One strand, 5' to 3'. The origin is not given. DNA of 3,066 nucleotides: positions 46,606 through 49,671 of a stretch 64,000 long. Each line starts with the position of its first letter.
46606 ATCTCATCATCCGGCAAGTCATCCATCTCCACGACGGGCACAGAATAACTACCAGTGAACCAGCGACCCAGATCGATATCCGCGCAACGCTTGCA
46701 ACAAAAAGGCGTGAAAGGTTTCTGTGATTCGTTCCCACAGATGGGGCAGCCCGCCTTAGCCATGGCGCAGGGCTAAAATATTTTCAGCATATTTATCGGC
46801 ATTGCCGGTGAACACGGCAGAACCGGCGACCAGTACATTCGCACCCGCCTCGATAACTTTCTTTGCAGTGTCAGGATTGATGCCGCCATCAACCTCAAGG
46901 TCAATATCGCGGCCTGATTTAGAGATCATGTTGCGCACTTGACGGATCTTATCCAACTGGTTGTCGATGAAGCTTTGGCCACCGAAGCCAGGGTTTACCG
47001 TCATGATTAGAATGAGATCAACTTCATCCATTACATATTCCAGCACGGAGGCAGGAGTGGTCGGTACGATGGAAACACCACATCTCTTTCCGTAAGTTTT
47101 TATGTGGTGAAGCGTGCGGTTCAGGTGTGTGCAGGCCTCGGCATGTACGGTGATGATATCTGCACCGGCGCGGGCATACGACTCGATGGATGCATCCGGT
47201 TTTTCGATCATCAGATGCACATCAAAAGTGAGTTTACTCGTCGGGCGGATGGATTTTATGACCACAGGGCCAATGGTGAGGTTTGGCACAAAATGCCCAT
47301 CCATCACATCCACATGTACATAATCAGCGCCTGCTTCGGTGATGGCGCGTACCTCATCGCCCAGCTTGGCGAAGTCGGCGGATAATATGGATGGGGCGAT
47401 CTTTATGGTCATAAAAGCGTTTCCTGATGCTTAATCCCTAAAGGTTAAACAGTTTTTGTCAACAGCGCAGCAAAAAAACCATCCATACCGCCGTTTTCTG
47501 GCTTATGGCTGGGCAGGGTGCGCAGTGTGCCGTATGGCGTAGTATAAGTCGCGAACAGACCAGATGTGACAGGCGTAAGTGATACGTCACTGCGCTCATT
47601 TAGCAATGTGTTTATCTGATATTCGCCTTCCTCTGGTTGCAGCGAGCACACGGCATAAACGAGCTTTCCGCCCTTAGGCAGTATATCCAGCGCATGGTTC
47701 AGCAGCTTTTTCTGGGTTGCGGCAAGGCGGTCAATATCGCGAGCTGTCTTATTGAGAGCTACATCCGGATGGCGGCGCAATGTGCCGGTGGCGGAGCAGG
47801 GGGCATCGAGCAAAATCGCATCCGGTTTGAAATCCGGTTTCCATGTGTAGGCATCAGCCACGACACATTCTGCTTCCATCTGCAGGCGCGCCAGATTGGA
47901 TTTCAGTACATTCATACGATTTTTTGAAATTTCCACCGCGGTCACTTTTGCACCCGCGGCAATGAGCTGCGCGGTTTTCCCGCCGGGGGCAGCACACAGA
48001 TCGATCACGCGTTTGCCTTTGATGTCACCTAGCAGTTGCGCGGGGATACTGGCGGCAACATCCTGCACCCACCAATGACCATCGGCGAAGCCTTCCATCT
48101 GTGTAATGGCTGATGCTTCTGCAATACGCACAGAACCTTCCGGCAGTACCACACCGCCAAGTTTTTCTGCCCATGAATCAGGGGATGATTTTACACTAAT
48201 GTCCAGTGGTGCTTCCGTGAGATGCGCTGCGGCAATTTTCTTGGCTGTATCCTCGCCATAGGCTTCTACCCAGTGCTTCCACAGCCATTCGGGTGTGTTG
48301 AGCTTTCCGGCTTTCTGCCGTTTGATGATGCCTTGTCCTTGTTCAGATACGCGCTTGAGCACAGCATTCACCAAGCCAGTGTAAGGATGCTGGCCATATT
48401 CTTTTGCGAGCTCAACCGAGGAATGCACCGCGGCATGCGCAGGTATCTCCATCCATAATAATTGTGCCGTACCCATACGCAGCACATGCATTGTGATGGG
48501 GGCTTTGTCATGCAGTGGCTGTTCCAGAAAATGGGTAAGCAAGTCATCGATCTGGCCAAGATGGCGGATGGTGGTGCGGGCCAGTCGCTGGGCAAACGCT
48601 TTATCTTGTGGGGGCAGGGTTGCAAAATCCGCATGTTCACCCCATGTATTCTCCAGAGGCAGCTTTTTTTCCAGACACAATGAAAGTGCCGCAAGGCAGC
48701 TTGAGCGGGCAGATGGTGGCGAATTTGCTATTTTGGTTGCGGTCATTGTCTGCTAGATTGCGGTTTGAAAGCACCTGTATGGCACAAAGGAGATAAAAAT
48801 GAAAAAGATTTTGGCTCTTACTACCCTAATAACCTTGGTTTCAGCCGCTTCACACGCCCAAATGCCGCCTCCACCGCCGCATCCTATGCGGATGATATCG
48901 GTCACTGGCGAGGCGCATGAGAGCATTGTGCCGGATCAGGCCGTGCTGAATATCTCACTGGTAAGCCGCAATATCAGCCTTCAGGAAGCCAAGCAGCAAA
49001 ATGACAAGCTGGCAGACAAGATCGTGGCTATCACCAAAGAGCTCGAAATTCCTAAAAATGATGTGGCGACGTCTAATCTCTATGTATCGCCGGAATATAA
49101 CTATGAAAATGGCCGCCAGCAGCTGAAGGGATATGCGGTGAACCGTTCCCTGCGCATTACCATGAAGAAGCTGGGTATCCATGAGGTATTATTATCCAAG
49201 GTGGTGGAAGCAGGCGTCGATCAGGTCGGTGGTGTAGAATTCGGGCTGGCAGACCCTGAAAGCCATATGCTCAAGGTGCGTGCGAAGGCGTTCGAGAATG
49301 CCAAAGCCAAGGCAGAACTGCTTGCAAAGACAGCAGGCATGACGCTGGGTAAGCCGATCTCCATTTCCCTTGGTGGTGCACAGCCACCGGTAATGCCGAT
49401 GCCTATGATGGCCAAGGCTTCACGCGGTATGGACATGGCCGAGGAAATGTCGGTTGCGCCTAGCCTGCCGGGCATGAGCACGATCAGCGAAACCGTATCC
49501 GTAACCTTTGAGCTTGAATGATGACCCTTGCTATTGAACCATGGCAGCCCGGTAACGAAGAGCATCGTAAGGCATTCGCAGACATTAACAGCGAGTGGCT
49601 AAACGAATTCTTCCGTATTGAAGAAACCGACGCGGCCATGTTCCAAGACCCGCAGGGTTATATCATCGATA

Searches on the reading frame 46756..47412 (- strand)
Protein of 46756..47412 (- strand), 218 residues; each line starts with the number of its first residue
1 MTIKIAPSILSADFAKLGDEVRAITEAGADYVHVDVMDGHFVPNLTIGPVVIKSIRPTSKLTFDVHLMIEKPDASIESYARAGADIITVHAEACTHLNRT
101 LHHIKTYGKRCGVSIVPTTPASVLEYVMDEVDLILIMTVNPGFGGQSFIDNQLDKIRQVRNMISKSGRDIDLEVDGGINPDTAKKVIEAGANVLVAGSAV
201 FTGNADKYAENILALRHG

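Call 63: search_protein_families(library=pfam, proteins=[window:46756-47412:-], max_evalue=0.00001)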
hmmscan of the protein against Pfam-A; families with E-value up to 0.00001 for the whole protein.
window:46756-47412:- (218 aa): 1 family
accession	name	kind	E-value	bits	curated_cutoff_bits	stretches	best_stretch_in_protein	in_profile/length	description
PF00834.25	Ribul_P_3_epim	-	2.5e-85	285.3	21.1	1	4-201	1-198/198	Ribulose-phosphate 3 epimerase family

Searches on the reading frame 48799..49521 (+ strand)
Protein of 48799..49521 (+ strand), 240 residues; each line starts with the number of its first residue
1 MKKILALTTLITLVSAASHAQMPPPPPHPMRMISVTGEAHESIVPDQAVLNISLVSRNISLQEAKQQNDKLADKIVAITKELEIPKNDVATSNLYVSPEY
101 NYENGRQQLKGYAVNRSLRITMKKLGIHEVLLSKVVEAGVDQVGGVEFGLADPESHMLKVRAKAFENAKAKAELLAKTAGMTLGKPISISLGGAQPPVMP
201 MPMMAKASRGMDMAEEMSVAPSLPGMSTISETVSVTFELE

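Call 63: search_protein_families(library=pfam, proteins=[window:48799-49521:+], max_evalue=0.00001)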
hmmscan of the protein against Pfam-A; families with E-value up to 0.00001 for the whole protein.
window:48799-49521:+ (240 aa): 1 family
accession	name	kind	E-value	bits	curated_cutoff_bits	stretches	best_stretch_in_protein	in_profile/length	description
PF04402.19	SIMPL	-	6.7e-53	180.4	25.2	1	33-237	1-205/205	Protein of unknown function (DUF541)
